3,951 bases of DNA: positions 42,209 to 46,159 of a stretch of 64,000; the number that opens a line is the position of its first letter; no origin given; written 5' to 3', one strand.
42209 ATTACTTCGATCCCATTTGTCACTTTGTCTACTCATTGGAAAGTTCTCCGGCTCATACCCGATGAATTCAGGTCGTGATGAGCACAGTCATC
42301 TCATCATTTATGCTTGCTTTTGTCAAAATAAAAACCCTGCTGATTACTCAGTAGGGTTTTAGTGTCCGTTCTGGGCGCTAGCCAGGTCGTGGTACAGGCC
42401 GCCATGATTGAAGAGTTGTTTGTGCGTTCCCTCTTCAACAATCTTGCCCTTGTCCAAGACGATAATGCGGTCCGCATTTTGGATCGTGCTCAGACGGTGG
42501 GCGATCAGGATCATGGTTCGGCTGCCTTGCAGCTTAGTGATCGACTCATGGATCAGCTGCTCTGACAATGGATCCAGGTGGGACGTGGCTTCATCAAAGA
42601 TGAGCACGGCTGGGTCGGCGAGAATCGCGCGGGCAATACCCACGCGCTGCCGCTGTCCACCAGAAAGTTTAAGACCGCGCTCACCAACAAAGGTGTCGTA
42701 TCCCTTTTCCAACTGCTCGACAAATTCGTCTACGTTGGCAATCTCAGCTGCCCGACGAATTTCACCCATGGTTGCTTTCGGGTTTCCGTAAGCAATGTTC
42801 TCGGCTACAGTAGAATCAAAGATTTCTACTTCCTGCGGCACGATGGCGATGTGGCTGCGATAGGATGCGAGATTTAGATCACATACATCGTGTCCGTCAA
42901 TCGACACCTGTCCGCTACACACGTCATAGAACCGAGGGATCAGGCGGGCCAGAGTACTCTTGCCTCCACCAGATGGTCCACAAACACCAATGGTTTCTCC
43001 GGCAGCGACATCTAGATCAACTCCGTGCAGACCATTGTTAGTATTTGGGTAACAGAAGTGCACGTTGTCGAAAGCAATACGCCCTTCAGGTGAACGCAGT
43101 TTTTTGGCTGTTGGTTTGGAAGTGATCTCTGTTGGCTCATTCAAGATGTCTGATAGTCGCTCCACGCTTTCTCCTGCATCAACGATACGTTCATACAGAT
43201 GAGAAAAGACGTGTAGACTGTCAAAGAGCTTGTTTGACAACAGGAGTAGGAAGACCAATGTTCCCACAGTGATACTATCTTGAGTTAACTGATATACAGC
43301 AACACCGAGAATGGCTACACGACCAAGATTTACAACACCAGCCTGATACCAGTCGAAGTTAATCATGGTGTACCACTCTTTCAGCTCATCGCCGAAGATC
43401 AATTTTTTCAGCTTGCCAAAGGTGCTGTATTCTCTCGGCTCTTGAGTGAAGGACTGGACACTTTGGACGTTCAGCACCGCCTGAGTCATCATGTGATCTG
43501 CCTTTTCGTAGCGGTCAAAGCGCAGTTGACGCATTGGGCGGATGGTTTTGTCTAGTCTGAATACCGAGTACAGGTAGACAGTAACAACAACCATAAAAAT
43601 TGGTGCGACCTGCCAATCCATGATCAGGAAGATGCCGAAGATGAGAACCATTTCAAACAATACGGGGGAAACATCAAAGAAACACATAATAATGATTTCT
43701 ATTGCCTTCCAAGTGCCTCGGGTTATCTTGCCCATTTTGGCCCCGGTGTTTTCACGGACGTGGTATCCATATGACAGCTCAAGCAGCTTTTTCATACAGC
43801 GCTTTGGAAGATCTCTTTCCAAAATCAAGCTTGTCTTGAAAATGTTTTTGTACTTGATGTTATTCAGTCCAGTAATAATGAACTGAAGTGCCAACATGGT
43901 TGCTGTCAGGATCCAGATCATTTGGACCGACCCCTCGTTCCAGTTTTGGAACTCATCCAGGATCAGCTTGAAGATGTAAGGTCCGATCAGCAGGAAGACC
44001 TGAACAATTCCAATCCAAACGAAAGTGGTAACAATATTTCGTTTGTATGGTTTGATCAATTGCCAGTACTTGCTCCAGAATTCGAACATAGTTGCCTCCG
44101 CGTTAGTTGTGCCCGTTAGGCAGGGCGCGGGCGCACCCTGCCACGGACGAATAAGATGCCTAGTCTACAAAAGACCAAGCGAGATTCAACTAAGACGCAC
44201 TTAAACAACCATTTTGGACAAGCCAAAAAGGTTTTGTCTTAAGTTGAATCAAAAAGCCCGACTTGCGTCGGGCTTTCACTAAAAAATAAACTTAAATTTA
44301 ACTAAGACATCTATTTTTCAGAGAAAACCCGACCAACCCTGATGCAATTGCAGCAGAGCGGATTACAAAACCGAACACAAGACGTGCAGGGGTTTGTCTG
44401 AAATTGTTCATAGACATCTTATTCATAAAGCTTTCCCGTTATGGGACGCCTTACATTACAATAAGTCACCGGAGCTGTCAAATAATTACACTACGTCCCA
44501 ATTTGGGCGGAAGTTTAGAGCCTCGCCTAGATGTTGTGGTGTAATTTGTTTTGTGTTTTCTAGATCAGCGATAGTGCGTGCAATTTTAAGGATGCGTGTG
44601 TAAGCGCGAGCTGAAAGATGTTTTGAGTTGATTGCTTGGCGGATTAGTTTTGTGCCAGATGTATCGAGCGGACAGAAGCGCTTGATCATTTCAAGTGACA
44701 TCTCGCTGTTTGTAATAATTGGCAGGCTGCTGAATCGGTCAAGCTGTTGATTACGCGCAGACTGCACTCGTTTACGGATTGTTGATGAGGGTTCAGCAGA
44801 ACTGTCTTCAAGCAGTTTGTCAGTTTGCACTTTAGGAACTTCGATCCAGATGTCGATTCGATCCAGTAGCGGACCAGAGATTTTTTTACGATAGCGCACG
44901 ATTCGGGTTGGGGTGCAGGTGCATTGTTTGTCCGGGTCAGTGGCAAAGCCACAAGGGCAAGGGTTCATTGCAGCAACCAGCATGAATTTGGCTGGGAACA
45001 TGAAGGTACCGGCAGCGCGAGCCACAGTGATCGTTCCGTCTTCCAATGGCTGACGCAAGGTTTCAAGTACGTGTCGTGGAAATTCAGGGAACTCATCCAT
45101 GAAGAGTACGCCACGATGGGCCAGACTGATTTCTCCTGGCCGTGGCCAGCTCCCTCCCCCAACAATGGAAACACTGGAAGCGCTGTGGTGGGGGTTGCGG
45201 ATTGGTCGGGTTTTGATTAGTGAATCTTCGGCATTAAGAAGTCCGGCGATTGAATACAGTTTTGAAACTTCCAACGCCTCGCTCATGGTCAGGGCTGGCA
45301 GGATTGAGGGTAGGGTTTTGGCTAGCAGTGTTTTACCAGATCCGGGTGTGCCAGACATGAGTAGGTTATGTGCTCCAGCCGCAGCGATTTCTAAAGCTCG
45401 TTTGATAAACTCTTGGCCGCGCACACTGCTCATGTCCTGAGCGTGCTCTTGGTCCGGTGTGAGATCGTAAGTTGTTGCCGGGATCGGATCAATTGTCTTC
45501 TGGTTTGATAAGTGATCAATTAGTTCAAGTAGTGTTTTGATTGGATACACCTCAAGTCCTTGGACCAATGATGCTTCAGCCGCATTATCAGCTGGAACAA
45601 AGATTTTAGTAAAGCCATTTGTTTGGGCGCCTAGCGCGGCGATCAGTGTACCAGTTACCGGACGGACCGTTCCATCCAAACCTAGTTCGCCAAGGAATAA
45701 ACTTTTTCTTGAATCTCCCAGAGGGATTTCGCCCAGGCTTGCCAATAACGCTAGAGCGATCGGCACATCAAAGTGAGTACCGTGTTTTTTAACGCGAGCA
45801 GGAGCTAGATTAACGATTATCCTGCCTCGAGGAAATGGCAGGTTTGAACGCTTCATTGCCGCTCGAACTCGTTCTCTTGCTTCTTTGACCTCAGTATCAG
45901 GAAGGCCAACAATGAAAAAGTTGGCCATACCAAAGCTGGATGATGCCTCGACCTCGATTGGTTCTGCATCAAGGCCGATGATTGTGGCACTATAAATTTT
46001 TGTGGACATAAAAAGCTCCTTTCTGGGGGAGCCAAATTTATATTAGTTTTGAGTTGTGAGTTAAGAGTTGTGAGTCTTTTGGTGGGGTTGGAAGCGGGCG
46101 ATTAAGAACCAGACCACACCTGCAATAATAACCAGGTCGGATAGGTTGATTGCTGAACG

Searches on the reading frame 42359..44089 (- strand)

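Call 9: search_protein_families(library=pfam, proteins=[window:42359-44089:-], max_evalue=0.001)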
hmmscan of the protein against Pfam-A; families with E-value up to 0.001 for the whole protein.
window:42359-44089:- (576 aa): 3 families
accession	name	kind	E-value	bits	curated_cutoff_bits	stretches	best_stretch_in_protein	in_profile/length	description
PF00005.33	ABC_tran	-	1.2e-30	107.3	25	1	354-503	1-137/137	ABC transporter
PF00664.28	ABC_membrane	-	3.4e-21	76.6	28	1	28-291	10-273/274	ABC transporter transmembrane region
PF02463.25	SMC_N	-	0.00019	21.3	40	1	276-545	135-211/220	RecF/RecN/SMC N terminal domain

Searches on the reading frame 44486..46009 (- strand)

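Call 9: search_protein_families(library=pfam, proteins=[window:44486-46009:-], max_evalue=0.001)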
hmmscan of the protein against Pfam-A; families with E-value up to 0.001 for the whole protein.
window:44486-46009:- (507 aa): 8 families
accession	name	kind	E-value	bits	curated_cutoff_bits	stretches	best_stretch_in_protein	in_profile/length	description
PF01078.27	Mg_chelatase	-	9.5e-93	309.8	20.3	1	192-398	1-206/207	Magnesium chelatase, subunit ChlI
PF13541.12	ChlI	-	1.1e-38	132.3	27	1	20-142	1-121/121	Subunit ChlI of Mg-chelatase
PF13335.12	Mg_chelatase_C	-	2.5e-30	105.3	26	1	406-501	2-94/94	Magnesium chelatase, subunit ChlI C-terminal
PF00493.29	MCM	-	1.7e-07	31.1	23.3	1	291-356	114-179/224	MCM P-loop domain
PF07728.20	AAA_5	-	1.8e-07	31.7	22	1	215-352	1-125/139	AAA domain (dynein-related subfamily)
PF00158.32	Sigma54_activat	-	2.8e-05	24.3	20.2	0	289-349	84-142/168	Sigma-54 interaction domain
PF05362.19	Lon_C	-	0.00032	20.8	21.1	1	59-165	91-200/205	Lon protease (S16) C-terminal proteolytic domain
PF05496.18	RuvB_N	-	0.00042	20.5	27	0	196-258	9-79/159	Holliday junction DNA helicase RuvB P-loop domain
